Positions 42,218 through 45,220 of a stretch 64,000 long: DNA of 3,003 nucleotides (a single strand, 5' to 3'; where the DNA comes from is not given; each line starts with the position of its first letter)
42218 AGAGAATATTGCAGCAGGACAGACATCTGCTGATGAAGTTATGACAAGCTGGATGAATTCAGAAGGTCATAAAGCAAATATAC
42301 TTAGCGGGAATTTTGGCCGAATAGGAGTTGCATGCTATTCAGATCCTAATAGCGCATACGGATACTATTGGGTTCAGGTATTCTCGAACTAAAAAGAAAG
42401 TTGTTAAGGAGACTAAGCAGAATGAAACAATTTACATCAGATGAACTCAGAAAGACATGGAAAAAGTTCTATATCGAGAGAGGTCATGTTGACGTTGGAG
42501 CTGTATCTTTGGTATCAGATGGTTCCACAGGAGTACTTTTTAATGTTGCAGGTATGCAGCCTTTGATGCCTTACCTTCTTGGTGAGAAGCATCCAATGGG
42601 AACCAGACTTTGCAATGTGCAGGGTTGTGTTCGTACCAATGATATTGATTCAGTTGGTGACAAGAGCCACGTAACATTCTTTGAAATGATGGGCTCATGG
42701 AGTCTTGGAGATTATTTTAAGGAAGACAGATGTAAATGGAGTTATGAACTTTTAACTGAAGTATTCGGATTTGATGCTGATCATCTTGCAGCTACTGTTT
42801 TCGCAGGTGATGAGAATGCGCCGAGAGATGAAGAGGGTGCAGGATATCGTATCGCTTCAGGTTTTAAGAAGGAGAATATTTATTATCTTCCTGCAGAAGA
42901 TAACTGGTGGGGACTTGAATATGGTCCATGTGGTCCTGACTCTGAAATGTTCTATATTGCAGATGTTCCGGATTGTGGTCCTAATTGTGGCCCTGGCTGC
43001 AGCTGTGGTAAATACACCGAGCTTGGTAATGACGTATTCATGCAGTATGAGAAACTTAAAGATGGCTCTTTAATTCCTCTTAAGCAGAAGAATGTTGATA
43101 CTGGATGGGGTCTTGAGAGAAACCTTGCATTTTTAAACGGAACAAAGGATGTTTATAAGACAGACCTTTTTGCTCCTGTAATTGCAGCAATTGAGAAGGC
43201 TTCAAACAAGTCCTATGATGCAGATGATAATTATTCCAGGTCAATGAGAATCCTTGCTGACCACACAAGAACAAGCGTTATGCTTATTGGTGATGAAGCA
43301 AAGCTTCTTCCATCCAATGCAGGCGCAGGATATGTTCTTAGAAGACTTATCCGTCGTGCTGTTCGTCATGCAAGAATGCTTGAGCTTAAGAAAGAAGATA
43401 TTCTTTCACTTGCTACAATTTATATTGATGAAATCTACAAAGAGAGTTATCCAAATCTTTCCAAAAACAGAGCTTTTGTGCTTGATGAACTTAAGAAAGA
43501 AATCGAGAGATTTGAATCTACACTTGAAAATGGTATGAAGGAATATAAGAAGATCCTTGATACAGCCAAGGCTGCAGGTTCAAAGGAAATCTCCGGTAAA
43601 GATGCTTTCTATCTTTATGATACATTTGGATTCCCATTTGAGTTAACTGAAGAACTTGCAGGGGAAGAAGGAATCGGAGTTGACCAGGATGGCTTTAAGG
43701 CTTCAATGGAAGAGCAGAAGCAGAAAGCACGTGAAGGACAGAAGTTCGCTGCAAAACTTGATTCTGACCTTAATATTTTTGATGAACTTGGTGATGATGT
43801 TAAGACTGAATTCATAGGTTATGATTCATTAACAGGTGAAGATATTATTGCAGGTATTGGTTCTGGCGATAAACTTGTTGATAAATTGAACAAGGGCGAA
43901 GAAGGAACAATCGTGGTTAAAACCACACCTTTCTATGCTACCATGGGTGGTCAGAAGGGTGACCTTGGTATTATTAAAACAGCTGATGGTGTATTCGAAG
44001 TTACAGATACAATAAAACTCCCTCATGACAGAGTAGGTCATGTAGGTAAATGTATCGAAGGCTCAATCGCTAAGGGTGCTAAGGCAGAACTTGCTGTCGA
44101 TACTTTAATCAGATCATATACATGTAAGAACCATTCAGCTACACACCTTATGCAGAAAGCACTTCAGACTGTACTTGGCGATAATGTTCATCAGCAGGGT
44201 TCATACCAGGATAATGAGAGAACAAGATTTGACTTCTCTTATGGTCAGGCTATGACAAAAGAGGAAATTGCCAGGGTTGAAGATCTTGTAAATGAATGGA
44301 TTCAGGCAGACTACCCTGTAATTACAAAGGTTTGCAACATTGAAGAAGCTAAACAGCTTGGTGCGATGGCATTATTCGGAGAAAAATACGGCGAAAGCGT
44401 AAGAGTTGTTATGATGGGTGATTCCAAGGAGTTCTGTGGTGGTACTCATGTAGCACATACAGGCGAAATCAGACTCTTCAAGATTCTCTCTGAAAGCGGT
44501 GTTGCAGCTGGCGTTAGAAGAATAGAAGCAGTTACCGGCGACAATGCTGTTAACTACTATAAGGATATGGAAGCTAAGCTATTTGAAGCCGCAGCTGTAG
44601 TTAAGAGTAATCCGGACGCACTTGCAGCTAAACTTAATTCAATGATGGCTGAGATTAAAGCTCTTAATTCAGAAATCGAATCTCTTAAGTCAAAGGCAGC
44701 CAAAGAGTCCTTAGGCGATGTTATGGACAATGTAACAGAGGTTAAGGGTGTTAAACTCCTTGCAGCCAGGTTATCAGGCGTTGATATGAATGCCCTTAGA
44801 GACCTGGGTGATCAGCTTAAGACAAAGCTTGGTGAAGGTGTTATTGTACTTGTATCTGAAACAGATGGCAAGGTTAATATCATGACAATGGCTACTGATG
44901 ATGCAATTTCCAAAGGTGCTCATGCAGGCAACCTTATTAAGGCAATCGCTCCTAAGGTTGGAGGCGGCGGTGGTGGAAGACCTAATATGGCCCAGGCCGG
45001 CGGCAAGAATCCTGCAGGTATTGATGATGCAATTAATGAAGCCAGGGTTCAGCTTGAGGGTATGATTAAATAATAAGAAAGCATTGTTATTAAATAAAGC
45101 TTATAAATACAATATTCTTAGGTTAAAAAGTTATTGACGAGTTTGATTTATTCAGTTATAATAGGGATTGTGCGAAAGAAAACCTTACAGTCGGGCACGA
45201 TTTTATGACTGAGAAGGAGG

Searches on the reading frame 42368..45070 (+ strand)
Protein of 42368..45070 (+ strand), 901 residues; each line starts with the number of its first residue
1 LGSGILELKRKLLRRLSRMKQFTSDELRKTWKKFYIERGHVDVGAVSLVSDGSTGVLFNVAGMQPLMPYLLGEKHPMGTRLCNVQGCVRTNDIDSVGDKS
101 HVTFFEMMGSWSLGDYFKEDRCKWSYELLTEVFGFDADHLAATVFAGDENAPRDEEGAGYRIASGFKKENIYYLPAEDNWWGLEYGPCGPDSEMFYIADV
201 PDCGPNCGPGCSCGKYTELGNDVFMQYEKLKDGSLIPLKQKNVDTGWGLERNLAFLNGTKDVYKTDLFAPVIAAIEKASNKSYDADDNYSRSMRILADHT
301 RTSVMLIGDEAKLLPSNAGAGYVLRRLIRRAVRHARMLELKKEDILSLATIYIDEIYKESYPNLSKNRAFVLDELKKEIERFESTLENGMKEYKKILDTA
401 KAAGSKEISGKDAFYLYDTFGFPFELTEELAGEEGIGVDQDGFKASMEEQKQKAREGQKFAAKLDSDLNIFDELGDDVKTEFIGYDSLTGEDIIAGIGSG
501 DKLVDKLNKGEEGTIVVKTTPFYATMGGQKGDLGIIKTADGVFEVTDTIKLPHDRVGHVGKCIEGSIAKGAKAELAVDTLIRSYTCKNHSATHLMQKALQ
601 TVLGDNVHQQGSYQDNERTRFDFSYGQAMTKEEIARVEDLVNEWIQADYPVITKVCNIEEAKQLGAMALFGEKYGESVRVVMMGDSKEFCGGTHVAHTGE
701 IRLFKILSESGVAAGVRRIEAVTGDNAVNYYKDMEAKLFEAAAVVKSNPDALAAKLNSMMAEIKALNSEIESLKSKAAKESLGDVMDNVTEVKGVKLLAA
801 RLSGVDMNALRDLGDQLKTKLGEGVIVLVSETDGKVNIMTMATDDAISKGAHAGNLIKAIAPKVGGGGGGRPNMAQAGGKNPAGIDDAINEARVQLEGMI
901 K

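Call 17: search_protein_families(library=pfam, proteins=[window:42368-45070:+], max_evalue=0.00001)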
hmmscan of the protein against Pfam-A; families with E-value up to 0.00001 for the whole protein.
window:42368-45070:+ (901 aa): 3 families
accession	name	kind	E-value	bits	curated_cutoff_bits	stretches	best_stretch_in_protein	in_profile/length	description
PF01411.24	tRNA-synt_2c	-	2.1e-141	472.6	30.3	1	26-579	1-550/552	tRNA synthetases class II (A)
PF07973.19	tRNA_SAD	-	2.1e-18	66.4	24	1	678-720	1-44/44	Threonyl and Alanyl tRNA synthetase second additional domain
PF02272.25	DHHA1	-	5.2e-16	59.4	25.9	1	795-893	2-97/102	DHHA1 domain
